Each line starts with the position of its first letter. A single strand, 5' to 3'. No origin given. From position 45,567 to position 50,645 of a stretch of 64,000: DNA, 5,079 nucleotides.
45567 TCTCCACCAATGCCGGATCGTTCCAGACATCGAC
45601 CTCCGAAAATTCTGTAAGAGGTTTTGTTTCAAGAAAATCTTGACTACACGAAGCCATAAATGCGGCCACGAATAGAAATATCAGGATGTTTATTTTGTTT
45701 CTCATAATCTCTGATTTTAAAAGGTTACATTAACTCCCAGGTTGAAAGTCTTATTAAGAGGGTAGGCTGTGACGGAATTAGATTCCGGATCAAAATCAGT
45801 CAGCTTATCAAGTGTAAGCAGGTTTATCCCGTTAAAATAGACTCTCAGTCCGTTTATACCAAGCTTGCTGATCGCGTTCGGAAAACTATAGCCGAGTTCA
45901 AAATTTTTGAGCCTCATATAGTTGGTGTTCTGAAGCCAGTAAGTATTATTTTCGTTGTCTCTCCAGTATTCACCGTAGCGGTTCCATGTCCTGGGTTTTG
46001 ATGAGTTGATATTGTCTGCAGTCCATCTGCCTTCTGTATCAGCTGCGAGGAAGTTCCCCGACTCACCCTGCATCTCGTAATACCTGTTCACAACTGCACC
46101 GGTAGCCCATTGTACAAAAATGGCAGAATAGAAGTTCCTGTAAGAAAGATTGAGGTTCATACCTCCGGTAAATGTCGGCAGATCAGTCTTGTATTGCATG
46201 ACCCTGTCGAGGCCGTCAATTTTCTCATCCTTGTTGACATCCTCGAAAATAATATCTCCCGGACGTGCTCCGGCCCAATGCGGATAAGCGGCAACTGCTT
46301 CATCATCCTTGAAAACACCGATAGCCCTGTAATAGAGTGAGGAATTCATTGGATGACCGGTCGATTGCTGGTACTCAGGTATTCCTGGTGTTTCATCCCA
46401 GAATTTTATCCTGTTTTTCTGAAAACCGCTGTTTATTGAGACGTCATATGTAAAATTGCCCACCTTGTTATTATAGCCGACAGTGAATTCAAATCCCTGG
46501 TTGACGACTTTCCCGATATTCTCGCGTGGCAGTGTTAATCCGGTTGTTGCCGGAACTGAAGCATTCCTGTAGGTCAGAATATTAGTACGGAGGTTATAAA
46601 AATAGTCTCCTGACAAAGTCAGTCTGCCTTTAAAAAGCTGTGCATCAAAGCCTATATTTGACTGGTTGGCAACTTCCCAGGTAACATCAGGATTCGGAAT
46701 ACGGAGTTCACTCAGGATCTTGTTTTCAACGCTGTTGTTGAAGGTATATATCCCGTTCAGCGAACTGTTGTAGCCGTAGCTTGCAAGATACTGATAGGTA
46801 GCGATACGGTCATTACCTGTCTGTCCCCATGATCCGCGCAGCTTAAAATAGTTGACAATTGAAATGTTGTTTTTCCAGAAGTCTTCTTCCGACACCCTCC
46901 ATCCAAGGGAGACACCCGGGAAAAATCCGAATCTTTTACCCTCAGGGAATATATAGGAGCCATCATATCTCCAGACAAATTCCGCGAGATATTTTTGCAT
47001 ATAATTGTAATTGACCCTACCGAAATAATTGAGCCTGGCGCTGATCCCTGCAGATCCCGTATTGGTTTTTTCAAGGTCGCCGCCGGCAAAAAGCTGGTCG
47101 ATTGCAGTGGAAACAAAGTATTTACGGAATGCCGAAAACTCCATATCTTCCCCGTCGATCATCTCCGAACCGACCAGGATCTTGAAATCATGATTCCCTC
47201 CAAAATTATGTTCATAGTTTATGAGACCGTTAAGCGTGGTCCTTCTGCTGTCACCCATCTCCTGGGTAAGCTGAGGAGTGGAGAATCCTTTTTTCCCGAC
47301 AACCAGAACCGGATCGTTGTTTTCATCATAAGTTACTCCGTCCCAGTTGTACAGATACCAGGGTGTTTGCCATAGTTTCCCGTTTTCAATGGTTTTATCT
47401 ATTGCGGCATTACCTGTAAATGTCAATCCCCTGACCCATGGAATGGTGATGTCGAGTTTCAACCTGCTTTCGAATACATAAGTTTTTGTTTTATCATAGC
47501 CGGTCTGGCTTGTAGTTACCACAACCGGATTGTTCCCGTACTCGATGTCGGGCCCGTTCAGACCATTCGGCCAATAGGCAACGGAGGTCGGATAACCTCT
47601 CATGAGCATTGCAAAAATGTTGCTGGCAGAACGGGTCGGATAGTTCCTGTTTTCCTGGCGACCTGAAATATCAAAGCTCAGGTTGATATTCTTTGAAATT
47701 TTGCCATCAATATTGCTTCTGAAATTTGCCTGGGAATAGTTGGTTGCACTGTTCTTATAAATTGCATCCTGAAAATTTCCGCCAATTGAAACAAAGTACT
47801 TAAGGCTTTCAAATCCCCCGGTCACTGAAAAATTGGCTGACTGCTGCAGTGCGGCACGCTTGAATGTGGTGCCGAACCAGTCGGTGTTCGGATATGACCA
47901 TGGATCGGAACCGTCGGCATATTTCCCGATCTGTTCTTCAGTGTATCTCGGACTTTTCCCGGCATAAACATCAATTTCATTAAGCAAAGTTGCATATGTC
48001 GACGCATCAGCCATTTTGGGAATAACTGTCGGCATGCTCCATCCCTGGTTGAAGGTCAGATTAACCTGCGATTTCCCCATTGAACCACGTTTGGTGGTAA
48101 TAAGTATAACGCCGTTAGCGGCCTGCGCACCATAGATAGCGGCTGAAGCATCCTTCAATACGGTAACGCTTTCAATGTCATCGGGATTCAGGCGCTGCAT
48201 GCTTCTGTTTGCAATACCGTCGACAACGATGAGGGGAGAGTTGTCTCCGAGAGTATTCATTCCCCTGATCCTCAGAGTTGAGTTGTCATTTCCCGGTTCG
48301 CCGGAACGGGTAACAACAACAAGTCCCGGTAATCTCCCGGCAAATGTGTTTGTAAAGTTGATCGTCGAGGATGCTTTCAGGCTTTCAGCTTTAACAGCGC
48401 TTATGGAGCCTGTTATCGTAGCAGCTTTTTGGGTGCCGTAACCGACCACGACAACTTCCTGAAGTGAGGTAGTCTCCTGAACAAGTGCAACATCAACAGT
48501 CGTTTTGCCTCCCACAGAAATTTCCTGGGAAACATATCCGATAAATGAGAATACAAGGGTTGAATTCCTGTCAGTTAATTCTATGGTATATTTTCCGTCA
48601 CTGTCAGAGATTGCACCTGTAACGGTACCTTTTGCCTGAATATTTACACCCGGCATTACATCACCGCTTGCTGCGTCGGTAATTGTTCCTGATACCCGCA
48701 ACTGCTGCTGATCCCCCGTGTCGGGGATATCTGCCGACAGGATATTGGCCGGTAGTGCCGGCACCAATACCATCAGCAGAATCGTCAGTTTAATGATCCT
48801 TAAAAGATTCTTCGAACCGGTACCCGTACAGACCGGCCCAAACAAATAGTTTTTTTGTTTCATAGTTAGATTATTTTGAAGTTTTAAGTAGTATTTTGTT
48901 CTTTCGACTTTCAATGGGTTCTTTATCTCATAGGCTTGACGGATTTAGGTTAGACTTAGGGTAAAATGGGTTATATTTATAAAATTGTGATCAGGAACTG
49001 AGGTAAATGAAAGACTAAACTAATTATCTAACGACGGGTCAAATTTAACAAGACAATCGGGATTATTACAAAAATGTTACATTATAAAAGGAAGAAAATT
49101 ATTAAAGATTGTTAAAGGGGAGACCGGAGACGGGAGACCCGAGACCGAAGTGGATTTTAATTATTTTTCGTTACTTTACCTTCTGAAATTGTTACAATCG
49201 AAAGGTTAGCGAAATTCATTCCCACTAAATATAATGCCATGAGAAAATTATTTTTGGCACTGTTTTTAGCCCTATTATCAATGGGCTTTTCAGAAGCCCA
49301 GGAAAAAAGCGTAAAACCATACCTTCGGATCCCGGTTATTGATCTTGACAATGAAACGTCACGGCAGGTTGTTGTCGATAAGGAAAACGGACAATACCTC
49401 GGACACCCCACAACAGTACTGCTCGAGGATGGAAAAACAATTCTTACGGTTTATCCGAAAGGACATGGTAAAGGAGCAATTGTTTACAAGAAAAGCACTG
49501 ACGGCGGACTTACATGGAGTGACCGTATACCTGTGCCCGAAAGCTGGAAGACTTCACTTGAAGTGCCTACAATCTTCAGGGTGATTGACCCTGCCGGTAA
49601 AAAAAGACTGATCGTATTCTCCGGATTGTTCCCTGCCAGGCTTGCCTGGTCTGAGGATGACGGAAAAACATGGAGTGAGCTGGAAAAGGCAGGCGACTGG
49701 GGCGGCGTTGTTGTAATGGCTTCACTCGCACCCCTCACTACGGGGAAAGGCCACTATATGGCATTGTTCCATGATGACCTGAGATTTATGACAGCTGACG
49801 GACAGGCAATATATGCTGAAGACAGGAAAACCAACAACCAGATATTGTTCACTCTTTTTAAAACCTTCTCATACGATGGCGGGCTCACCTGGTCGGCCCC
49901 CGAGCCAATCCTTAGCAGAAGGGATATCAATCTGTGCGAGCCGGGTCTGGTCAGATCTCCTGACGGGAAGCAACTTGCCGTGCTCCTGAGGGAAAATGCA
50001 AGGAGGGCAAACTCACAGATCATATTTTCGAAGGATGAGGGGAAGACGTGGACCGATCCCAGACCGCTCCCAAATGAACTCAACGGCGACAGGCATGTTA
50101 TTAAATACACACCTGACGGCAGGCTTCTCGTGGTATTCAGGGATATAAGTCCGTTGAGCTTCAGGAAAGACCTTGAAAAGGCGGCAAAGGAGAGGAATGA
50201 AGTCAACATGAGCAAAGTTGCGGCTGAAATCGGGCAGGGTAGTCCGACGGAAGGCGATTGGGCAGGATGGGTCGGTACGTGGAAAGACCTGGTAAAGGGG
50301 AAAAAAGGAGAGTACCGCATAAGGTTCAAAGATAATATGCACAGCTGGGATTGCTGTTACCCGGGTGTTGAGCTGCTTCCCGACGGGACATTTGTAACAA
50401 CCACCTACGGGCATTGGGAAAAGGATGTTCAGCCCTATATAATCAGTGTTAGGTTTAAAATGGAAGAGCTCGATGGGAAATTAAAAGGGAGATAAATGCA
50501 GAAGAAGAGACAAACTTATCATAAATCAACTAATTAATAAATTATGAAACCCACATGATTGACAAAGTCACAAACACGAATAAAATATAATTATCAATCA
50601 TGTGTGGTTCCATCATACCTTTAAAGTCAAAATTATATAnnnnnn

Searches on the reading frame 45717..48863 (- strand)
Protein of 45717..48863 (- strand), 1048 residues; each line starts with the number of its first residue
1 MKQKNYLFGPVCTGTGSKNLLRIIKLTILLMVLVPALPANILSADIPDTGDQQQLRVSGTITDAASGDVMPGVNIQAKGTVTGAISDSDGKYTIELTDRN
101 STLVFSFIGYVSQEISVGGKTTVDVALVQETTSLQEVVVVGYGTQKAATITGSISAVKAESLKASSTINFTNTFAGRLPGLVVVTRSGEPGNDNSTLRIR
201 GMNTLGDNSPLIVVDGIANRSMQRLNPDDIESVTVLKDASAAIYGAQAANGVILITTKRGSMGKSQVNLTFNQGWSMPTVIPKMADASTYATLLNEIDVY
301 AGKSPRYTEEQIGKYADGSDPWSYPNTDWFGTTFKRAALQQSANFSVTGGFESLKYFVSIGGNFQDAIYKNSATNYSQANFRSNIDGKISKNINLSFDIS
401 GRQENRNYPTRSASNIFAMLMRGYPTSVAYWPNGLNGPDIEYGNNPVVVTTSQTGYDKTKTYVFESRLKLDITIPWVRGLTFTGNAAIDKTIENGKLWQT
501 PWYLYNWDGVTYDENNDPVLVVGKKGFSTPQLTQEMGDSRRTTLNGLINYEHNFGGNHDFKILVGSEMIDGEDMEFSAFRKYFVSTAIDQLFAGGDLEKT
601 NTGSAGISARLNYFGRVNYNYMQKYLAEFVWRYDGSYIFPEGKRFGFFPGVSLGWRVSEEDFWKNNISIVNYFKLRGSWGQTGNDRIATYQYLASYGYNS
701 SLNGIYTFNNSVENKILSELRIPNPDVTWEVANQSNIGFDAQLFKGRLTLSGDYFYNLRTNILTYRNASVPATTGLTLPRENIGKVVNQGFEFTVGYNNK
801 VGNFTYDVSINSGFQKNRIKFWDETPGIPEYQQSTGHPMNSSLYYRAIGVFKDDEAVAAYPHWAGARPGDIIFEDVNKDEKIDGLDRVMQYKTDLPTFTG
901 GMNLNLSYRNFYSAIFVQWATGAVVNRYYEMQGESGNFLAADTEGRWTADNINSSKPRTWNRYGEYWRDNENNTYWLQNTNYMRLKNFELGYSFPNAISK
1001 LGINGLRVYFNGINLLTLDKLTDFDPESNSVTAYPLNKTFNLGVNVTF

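Call 89: search_protein_families(library=pfam, proteins=[window:45717-48863:-], max_evalue=0.0001)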
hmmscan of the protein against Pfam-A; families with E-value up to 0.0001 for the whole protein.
window:45717-48863:- (1048 aa): 3 families
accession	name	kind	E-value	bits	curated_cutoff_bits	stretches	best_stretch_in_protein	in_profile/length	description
PF07715.20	Plug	-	2e-19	70.5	23.9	1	148-252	3-107/107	TonB-dependent Receptor Plug Domain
PF13715.12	CarbopepD_reg_2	-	9.4e-19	67.7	32.2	1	57-139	1-88/88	CarboxypepD_reg-like domain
PF13620.12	CarboxypepD_reg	-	1.6e-12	48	32.3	1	57-127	2-81/82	Carboxypeptidase regulatory-like domain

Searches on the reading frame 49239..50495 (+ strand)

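Call 89: search_protein_families(library=pfam, proteins=[window:49239-50495:+], max_evalue=0.0001)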
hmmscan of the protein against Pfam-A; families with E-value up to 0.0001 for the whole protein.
window:49239-50495:+ (418 aa): 3 families
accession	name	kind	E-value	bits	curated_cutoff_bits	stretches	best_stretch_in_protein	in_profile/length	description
PF13088.12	BNR_2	-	1.7e-16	60.8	31.4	1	136-313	85-237/277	BNR repeat-like domain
PF02012.26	BNR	-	1.1e-06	28.2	27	0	210-219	2-11/12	BNR/Asp-box repeat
PF15902.12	Sortilin-Vps10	-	7.3e-06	25.5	33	0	210-293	5-78/446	Sortilin, neurotensin receptor 3,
